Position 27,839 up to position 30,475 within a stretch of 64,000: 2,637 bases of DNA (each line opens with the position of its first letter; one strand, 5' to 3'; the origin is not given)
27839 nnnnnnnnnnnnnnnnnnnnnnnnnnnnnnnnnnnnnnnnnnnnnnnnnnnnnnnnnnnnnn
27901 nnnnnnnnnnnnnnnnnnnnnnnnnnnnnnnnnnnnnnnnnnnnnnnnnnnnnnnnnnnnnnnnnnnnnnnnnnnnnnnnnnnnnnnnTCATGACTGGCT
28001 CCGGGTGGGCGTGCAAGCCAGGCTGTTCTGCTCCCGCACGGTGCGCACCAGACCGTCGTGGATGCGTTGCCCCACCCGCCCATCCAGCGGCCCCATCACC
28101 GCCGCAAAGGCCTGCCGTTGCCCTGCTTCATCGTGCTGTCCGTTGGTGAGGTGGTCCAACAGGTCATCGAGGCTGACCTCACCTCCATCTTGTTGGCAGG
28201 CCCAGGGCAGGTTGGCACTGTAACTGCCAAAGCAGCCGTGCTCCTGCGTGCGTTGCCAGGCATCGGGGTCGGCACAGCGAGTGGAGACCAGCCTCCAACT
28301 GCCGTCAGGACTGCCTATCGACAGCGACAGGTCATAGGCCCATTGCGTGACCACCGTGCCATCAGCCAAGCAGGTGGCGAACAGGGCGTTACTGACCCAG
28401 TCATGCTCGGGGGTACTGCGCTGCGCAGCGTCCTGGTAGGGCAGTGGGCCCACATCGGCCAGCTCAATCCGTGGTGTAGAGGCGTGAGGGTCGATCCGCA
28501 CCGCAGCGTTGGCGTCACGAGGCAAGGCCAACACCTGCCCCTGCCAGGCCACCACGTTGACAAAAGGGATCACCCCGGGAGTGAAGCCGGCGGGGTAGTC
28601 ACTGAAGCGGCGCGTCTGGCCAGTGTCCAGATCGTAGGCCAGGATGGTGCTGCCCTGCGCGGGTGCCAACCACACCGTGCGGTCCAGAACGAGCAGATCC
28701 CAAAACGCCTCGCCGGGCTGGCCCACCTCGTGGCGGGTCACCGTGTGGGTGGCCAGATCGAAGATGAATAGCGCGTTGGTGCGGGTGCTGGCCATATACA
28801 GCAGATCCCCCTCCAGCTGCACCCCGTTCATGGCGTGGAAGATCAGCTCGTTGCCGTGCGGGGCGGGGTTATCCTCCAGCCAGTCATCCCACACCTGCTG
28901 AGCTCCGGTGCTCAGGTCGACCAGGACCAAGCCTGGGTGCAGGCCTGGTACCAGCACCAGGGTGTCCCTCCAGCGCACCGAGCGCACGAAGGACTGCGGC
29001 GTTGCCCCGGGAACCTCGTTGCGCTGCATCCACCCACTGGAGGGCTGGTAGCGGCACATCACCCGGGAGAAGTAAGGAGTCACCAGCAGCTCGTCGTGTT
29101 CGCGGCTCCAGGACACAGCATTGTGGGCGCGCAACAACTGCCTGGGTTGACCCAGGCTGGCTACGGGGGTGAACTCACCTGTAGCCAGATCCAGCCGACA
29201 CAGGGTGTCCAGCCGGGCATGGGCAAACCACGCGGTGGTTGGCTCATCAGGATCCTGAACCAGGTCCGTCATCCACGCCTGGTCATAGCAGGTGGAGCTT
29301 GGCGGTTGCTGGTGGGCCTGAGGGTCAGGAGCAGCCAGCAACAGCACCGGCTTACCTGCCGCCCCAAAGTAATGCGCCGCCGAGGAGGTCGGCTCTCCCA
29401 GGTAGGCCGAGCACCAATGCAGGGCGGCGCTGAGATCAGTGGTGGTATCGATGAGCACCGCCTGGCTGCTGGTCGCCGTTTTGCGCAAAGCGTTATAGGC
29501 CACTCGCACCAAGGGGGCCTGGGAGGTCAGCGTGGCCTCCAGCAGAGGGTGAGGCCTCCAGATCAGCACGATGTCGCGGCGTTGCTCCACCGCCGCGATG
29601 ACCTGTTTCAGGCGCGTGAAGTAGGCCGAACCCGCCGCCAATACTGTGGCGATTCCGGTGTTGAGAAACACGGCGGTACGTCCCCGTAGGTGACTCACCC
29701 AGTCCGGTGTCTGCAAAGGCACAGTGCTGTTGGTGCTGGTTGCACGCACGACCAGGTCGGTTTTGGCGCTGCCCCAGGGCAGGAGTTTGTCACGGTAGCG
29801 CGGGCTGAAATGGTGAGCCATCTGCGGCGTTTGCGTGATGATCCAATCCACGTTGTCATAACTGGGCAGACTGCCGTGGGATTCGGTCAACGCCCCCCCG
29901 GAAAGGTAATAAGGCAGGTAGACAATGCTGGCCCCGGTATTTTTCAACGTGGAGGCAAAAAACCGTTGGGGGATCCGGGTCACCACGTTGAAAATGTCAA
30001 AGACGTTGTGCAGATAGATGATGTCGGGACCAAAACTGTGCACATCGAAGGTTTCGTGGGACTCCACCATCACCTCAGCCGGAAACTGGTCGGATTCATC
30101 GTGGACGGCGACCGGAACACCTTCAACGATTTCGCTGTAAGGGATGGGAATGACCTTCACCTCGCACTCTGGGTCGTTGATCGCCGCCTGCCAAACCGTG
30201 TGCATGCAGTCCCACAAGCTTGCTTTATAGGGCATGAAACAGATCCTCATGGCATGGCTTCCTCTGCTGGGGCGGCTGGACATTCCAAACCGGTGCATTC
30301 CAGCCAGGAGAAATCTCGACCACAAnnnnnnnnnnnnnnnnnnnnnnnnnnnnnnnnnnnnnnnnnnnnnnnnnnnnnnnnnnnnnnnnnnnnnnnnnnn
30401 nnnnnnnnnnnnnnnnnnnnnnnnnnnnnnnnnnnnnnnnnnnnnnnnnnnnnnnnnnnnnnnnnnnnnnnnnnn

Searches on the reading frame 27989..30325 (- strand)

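Call 16: search_protein_families(library=pfam, proteins=[window:27989-30325:-])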
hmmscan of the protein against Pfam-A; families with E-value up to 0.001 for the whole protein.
window:27989-30325:- (778 aa): 0 families

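Call 59: search_protein_families(library=pfam, proteins=[window:27989-30325:-], max_evalue=0.01)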
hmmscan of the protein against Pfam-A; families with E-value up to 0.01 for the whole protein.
window:27989-30325:- (778 aa): 1 family
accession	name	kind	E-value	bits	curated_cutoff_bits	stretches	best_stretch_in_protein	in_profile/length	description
PF21959.2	DUF6923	-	0.0058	16.9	27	0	505-575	97-168/234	Repeat of unknown function (DUF6923)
